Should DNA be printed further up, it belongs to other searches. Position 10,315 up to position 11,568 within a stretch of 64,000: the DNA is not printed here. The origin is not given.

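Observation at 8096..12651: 4.5-kb transposon-like island with perfect 22-bp terminal inverted repeats and an 8-9-bp target duplication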

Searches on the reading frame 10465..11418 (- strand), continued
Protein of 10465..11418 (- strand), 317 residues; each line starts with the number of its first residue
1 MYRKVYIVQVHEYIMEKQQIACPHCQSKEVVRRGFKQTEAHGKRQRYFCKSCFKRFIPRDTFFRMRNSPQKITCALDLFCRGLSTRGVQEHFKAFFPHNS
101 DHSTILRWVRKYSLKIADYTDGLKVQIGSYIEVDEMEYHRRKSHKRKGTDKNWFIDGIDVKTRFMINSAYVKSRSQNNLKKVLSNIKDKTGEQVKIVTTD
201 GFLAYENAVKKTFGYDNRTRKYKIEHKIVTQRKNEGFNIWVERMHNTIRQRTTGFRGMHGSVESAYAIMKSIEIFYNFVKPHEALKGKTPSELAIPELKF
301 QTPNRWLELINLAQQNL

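Call 46: search_protein_families(library=pfam, proteins=[L145:9643-9948:-, L147:10980-12008:-, L147:12021-13334:-, L147:13341-14174:-, L147:14179-15312:-, L150:8506-9858:-, L150:11223-11495:-, L152:1369-2229:+, L152:2257-3069:+, L152:3069-3521:+], max_evalue=0.001)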
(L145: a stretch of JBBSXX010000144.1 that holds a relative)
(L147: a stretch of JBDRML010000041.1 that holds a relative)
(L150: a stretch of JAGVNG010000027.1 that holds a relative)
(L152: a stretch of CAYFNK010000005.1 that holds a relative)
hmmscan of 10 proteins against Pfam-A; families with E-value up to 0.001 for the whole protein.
L145:9643-9948:- (102 aa): 0 families

L147:10980-12008:- (343 aa): 2 families
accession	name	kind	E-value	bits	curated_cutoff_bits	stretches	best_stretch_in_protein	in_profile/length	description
PF02016.21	Peptidase_S66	-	1.7e-37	128.7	25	1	14-133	1-121/121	LD-carboxypeptidase N-terminal domain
PF17676.7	Peptidase_S66C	-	2e-26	93.4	23.7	1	208-328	1-120/120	LD-carboxypeptidase C-terminal domain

L147:12021-13334:- (438 aa): 2 families
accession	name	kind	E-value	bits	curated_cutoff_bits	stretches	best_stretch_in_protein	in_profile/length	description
PF00152.25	tRNA-synt_2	-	3e-49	168.2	25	1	116-437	5-305/308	tRNA synthetases class II (D, K and N)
PF01336.31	tRNA_anti-codon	-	8.2e-11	42.1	27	1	18-96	1-74/75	OB-fold nucleic acid binding domain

L147:13341-14174:- (278 aa): 11 families
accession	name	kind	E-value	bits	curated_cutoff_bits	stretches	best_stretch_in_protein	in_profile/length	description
PF13847.12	Methyltransf_31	-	3.5e-21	75.8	27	1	46-149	2-109/145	Methyltransferase domain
PF13649.12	Methyltransf_25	-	8.6e-20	71.7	27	1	51-145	1-97/97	Methyltransferase domain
PF08241.18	Methyltransf_11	-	1.6e-19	70.8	21.2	1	52-148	1-94/95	Methyltransferase domain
PF01209.24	Ubie_methyltran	-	7.5e-18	65.2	20.1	1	40-152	40-154/233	ubiE/COQ5 methyltransferase family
PF08242.18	Methyltransf_12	-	7.3e-13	49.5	30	1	52-146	1-97/98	Methyltransferase domain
PF13489.12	Methyltransf_23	-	4e-06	27.1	27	1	43-148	16-115/164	Methyltransferase domain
PF03848.20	TehB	-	7.1e-06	26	20.4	1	47-131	30-112/193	Tellurite resistance protein TehB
PF05401.17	NodS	-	3.8e-05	24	24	1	48-133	44-125/201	Nodulation protein S (NodS)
PF05175.20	MTS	-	0.00011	22.3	23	1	47-119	31-103/170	Methyltransferase small domain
PF01135.25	PCMT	-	0.00022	21.5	20.3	1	43-104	69-132/210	Protein-L-isoaspartate(D-aspartate) O-methyltransferase (PCMT)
PF06325.19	PrmA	-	0.0003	20.8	22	1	47-125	161-236/296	Ribosomal protein L11 methyltransferase (PrmA)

L147:14179-15312:- (378 aa): 1 family
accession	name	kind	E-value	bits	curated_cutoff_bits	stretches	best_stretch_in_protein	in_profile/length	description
PF00152.25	tRNA-synt_2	-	1.5e-29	103.5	25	1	54-372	22-307/308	tRNA synthetases class II (D, K and N)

L150:8506-9858:- (451 aa): 3 families
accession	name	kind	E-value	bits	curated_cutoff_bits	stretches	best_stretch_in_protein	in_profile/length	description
PF13749.12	HATPase_c_4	-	1.7e-14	54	26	1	303-381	6-86/89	Putative ATP-dependent DNA helicase recG C-terminal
PF04326.19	SLFN_AlbA_2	-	5.1e-07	30.7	25.3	1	34-132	19-117/118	Schlafen, AlbA_2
PF22168.2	DIP2311-like_C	-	6.3e-06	26.8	27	1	395-449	7-61/63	Transcriptional regulator DIP2311-like, C-terminal domain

L150:11223-11495:- (91 aa): 0 families

L152:1369-2229:+ (287 aa): 2 families
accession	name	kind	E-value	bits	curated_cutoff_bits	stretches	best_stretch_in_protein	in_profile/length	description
PF04055.27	Radical_SAM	-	2e-10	41.5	29.5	1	9-173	2-160/166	Radical SAM superfamily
PF13353.11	Fer4_12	-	4.6e-05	24.2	22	1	12-136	13-124/137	4Fe-4S single cluster domain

L152:2257-3069:+ (271 aa): 1 family
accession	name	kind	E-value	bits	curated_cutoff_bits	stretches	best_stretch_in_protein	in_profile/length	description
PF04055.27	Radical_SAM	-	2.1e-12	48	29.5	1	25-189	2-158/166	Radical SAM superfamily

L152:3069-3521:+ (151 aa): 1 family
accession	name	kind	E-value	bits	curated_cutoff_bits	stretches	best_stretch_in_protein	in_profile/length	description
PF18931.5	DUF5680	-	3.8e-29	101.6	25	1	46-150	1-104/104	Domain of unknown function (DUF5680)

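Call 55: search_protein_families(library=padloc, proteins=[window:10465-11376:-], max_evalue=0.01)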
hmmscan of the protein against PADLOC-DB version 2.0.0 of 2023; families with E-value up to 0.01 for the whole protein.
window:10465-11376:- (303 aa): 0 families

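Call 70: search_dna_similar(query=window:10465-11376:-, collection=plasmids, mode=protein, max_evalue=0.001, max_rows=15)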
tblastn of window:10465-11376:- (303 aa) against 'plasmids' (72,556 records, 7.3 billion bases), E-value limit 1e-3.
Records with a match: 31; places in all: 40; records where one place covers at least 80% of the query: 11.
Best place of each record, by identity: <60% 31.
By first word of the organism name: Clostridium 13; Pseudanabaena 3; Acaryochloris 3; Pseudochrobactrum 2; Haloferax 2; Halogeometricum 2; Kovacikia 1; Riemerella 1; Natronococcus 1; Levilactobacillus 1; and 2 more.
By predicted mobility (MOB-suite, as given by PLSDB): non-mobilizable 16; mobilizable 11; conjugative 4.
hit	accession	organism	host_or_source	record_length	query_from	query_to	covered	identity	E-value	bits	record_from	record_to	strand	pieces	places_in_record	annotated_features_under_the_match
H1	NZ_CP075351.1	Pseudochrobactrum algeriensis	Bos taurus,cell culture,lymph nodes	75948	58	303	81%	26.1%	1e-4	51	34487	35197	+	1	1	IS6 family transposase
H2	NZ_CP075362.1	Pseudochrobactrum algeriensis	Bos taurus,cell culture,lymph nodes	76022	58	303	81%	26.1%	1e-4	51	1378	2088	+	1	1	IS6 family transposase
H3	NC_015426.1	Clostridium botulinum BKT015925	-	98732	51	292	80%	25.5%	4e-5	53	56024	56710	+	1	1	IS6 family transposase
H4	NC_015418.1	Clostridium botulinum BKT015925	-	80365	51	292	80%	25.0%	3e-4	50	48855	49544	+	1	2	IS6 family transposase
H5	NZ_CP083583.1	Kovacikia minuta CCNUW1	cell culture,fresh water lake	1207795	6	265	86%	22.6%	3e-4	50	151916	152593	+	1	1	record has no annotation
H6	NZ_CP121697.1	Clostridium botulinum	Homo sapiens,human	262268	51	290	79%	24.5%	2e-6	56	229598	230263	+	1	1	IS6 family transposase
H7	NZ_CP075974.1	Clostridium perfringens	Roast beef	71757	51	293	80%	23.4%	3e-6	56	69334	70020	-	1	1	IS6 family transposase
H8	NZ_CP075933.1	Clostridium perfringens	feces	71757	51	293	80%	23.4%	3e-6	56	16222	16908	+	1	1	IS6 family transposase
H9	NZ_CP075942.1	Clostridium perfringens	feces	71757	51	293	80%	23.4%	3e-6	56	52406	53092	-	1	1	IS6 family transposase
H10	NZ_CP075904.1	Clostridium perfringens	Pig feces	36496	51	293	80%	23.4%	3e-6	56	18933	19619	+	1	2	IS6-like element ISCpe7 family transposase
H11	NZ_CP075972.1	Clostridium perfringens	salmon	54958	51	293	80%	23.4%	3e-6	56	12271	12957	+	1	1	IS6-like element ISCpe7 family transposase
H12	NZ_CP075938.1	Clostridium perfringens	feces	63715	51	293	80%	23.4%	3e-6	56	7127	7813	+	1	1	IS6-like element ISCpe7 family transposase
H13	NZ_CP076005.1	Clostridium perfringens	Meatballs, FP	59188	51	280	76%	24.7%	5e-6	56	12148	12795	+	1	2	IS6 family transposase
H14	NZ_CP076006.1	Clostridium perfringens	Meatballs, FP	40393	51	280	76%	23.8%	3e-6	56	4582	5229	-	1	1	IS6-like element ISCpe7 family transposase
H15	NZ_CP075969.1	Clostridium perfringens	Rabbit meat, FP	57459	51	280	76%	23.8%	3e-6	56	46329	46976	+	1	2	IS6-like element ISCpe7 family transposase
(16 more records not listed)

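Call 71: search_dna_similar(query=window:10465-11376:-, collection=phages, mode=protein, max_evalue=0.001, max_rows=10)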
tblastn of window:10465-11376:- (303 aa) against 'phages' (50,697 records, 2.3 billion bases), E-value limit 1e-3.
No match.

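Call 74: search_protein_families(library=pfam, proteins=[L130:9097-9834:-, L129:1061-1510:-, L144:8978-9730:-, L143:7923-8546:+, L137:15925-17070:+], max_evalue=5)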
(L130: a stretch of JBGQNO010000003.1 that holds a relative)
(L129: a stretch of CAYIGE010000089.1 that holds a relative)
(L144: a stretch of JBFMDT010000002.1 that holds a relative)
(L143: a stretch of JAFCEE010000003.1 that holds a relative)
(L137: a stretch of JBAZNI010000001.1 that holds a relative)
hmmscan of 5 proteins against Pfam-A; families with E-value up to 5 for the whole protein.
L130:9097-9834:- (246 aa): 2 families
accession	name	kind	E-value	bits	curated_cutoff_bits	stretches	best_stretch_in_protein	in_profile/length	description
PF17278.7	DUF5343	-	5.8e-08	33.6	27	1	14-137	6-130/140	Family of unknown function (DUF5343)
PF20605.4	Antitox_RHH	-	0.19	12.4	27.2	1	70-99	14-43/50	Antitoxin-like ribbon-helix-helix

L129:1061-1510:- (150 aa): 1 family
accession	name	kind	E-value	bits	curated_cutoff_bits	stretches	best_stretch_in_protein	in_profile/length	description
PF14277.12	DUF4364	-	0.011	16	26.9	1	63-136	36-107/162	Domain of unknown function (DUF4364)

L144:8978-9730:- (251 aa): 3 families
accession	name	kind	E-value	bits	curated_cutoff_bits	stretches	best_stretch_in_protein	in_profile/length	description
PF12872.13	OST-HTH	-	0.022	15.1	23.8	1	12-44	5-39/71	OST-HTH/LOTUS domain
PF23159.1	WH_Rok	-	0.088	13.4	27.6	1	14-70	3-57/58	Repressor Rok winged helix domain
PF04738.18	Lant_dehydr_N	-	0.18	10.4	28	1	19-55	151-187/649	Lantibiotic dehydratase, N terminus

L143:7923-8546:+ (208 aa): 3 families
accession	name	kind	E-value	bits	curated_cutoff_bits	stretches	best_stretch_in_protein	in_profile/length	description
PF08378.17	NERD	-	0.02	15.9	22.1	1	43-106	2-64/111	Nuclease-related domain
PF17221.8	COMMD1_N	-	0.045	14.6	23.4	1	34-76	55-97/102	COMMD1 N-terminal domain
PF01930.23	Cas_Cas4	-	3.5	8.1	22.7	1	59-107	34-80/160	Domain of unknown function DUF83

L137:15925-17070:+ (382 aa): 2 families
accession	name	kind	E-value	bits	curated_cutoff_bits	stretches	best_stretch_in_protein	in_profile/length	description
PF01939.22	NucS_C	-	0.016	15.6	24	1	263-335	25-90/124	Endonuclease NucS C-terminal domain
PF01878.24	EVE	-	0.027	14.9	23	1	58-126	38-107/145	EVE domain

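Call 85: search_solved_structures(query=window:10465-11376:-, max_evalue=1)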
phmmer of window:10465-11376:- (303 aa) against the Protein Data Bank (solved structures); distinct sequences matched with E-value up to 1: 0.

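Call 94: find_related_loci(query=A3, collection=viral_contigs, flank=8000)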
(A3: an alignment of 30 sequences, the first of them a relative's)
Query A3 (303 aa) in viral_contigs; peptide patterns used: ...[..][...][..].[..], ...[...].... (x = any residue, [..] = any of these).
39 stretches matched a pattern; 1 encode a relative of the query (tblastn E <= 1e-3); 1 distinct loci.
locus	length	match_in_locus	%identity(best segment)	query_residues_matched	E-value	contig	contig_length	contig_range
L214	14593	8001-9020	23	1-296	1e-10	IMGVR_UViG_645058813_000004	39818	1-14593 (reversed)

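Call 103: list_cluster_members(proteins=[P0001, P0241])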
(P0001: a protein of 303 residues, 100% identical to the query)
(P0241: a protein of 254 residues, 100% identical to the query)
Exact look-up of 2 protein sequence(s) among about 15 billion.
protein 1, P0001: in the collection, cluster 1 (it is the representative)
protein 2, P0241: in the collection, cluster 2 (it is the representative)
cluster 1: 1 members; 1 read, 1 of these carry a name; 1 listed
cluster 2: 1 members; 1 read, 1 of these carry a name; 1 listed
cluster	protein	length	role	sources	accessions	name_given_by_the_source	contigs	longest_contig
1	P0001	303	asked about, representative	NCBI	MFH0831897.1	MAG: DDE-type integrase/transposase/recombinase [archaeon]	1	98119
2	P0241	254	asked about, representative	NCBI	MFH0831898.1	MAG: hypothetical protein V1886_03485 [archaeon]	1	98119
